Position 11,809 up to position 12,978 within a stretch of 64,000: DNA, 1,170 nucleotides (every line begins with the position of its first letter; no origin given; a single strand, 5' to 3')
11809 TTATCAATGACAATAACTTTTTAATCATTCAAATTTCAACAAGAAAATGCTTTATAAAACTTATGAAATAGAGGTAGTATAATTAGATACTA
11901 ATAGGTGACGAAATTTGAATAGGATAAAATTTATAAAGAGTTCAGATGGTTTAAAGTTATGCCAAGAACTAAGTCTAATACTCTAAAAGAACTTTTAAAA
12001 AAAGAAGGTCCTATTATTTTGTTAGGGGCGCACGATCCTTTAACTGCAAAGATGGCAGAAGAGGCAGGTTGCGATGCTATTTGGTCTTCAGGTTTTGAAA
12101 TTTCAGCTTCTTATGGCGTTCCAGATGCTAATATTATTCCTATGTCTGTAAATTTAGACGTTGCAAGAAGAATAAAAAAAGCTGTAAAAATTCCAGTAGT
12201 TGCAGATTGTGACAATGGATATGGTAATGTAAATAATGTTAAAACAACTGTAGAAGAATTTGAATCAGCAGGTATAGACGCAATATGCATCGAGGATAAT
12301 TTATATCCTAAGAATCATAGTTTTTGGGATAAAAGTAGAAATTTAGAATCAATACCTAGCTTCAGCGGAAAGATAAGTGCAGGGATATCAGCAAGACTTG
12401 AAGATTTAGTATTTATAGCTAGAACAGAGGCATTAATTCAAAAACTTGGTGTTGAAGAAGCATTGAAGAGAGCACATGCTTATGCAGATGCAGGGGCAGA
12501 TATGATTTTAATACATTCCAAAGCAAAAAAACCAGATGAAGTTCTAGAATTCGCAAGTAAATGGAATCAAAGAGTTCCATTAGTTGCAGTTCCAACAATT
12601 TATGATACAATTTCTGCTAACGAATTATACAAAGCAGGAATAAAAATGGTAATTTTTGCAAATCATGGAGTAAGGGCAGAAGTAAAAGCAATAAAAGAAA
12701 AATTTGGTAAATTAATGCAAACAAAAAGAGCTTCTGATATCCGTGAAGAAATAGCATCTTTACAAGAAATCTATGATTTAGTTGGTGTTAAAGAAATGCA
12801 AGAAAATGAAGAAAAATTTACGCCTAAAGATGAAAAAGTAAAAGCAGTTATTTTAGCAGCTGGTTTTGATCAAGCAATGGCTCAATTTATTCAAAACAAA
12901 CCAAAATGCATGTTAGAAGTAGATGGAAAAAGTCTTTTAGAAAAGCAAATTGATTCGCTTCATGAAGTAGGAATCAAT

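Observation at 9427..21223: Phosphonate cluster in a DPANN-like archaeon: fosfomycin-like early steps wired to CDP-alcohol phosphotransferases and a flippase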

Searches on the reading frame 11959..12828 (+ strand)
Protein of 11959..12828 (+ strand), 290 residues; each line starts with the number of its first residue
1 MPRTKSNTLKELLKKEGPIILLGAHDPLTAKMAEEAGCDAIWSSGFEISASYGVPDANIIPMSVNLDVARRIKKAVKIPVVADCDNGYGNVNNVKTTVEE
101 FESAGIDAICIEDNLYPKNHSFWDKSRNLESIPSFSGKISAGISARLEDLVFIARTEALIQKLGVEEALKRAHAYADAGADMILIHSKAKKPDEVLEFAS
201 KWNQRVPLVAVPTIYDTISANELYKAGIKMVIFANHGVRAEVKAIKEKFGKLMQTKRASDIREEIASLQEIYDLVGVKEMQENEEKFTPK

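Call 51: search_solved_structures(query=window:11959-12828:+, max_evalue=1e-40, show_alignments=3)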
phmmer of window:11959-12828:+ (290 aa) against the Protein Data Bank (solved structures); distinct sequences matched with E-value up to 1e-40: 4.
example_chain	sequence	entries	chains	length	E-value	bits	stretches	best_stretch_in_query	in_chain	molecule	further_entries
5unc_A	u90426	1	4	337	8.5e-82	277.6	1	2-288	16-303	PHOSPHOENOLPYRUVATE PHOSPHOMUTASE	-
2dua_A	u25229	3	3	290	2.7e-70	239.9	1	4-286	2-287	Phosphonopyruvate hydrolase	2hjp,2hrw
1m1b_A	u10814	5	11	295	6.9e-57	196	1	5-290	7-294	PHOSPHOENOLPYRUVATE PHOSPHOMUTASE | PROTEIN (PHOSPHOENOLPYRUVATE MUTASE)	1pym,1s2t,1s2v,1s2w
1s2u_A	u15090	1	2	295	9e-56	192.3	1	5-290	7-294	Phosphoenolpyruvate phosphomutase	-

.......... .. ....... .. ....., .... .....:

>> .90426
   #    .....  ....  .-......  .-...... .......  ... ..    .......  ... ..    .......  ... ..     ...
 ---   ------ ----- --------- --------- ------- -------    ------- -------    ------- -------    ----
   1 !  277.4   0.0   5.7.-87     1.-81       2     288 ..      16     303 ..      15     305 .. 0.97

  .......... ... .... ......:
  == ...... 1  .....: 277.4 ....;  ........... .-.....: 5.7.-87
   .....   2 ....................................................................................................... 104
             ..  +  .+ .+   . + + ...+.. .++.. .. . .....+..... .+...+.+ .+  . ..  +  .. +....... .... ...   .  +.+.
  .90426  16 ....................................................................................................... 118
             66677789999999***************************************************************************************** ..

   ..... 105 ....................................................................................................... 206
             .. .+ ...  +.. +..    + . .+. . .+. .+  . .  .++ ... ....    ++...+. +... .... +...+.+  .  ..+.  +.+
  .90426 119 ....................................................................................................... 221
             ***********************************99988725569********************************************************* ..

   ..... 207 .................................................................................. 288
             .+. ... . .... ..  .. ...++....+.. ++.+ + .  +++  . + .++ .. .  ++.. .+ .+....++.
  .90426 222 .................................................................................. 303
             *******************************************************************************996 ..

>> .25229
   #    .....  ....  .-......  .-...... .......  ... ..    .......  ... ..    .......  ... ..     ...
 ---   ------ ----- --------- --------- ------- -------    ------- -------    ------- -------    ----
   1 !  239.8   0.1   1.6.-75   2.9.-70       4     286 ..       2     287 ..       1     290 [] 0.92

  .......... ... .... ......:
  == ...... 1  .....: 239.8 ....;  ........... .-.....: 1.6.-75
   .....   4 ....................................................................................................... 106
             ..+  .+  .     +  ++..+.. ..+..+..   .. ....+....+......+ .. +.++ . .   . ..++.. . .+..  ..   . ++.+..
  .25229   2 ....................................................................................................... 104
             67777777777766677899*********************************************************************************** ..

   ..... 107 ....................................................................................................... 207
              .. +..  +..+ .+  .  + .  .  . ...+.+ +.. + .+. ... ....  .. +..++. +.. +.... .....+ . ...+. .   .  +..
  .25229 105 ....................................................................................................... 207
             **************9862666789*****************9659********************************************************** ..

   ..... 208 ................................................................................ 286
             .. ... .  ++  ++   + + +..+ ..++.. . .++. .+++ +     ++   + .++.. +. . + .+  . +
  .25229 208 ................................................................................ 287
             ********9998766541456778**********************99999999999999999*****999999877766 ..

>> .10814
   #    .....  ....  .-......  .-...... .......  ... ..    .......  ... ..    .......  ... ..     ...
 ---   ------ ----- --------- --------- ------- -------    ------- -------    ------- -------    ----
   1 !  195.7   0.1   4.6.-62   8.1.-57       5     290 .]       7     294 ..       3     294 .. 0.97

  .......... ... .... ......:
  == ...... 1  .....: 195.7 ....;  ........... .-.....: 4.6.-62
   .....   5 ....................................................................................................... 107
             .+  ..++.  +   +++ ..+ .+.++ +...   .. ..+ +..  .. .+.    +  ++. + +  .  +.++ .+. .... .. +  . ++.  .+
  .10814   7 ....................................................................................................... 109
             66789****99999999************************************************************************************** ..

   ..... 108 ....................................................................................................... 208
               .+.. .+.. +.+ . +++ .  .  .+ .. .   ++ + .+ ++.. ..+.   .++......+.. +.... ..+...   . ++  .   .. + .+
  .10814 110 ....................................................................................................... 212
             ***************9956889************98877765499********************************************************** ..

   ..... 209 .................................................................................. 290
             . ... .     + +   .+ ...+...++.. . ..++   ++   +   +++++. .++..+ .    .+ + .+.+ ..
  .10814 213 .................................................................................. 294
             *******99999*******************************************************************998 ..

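Call 59: search_protein_representatives(protein=window:11959-12828:+)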
Query: 290 residues. Proteins with E-value up to 0.001 (for the whole library): 8001; up to 1e-10: 3788; up to 1e-30: 564. The best 150 are listed.
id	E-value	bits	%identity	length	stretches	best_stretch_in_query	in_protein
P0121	6.1e-186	632.3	100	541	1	1-290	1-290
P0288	8.2e-94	330.2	57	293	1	4-286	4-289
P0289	1.5e-91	322.8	54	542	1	9-290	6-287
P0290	6.8e-90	317.3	54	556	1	3-289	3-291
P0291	3.3e-83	295.4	51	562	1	5-289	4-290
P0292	1.0e-82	293.8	50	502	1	5-290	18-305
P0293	4.0e-82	291.9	48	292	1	8-283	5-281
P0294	1.5e-80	286.7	49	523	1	5-287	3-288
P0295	1.0e-77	277.5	50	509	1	16-287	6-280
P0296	3.1e-77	275.8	45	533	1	7-288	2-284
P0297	6.0e-77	274.9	48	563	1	4-288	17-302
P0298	8.9e-77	274.3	51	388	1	11-278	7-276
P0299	2.6e-76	272.8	48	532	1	8-286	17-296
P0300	2.9e-76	272.7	47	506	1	5-288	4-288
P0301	1.8e-74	266.8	48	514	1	8-283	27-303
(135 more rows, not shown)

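Call 61: find_encoding_contigs(protein=P0290, flank=8000, max_places=2)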
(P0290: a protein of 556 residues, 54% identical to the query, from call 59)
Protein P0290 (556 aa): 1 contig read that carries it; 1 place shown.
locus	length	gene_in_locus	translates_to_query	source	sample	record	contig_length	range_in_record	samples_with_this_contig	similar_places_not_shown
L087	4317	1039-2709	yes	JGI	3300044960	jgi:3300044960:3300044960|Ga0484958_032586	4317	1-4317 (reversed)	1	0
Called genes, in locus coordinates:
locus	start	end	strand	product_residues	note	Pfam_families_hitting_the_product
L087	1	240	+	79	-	?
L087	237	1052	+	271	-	PF00483:NTP_transferase, PF01128:IspD (weak), PF12804:NTP_transf_3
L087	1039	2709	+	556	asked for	PF13714:PEP_mutase, PF12804:NTP_transf_3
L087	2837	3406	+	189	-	PF02776:TPP_enzyme_N (weak)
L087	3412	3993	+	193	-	PF02775:TPP_enzyme_C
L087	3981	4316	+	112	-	?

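Call 62: find_encoding_contigs(protein=P0289, flank=8000, max_places=2)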
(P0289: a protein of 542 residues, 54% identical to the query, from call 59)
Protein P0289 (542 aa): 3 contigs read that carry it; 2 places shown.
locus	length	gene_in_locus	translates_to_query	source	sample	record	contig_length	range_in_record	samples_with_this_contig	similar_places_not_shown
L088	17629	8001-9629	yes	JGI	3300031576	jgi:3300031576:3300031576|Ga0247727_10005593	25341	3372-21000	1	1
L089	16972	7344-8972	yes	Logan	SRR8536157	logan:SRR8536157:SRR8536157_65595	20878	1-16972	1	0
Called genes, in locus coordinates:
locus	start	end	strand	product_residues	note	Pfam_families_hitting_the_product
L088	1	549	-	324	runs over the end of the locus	PF13524:Glyco_trans_1_2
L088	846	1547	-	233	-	PF02353:CMAS (weak), PF01209:Ubie_methyltran, PF13489:Methyltransf_23, PF07021:MetW, PF13649:Methyltransf_25, PF13847:Methyltransf_31, PF08241:Methyltransf_11, PF08242:Methyltransf_12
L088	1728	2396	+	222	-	PF00300:His_Phos_1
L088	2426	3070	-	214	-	PF13671:AAA_33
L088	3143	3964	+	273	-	PF00535:Glycos_transf_2, PF13641:Glyco_tranf_2_3 (weak)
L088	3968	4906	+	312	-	PF01073:3Beta_HSD, PF01370:Epimerase, PF02719:Polysacc_synt_2, PF04321:RmlD_sub_bind, PF16363:GDP_Man_Dehyd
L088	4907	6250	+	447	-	PF00702:Hydrolase, PF08645:PNK3P (weak), PF13344:Hydrolase_6 (weak), PF13419:HAD_2 (weak), PF13242:Hydrolase_like, PF00483:NTP_transferase, PF12804:NTP_transf_3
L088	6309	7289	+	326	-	PF00288:GHMP_kinases_N, PF08544:GHMP_kinases_C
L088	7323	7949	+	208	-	PF13580:SIS_2, PF01380:SIS (weak)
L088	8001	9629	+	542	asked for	PF13714:PEP_mutase, PF00463:ICL (faint), PF12804:NTP_transf_3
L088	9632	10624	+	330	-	PF02775:TPP_enzyme_C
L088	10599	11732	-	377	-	PF13439:Glyco_transf_4 (faint)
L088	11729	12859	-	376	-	PF00465:Fe-ADH, PF13685:Fe-ADH_2 (faint), PF25137:ADH_Fe_C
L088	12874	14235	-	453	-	-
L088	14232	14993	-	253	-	PF00483:NTP_transferase, PF12804:NTP_transf_3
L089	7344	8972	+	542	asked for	PF13714:PEP_mutase, PF00463:ICL (faint), PF12804:NTP_transf_3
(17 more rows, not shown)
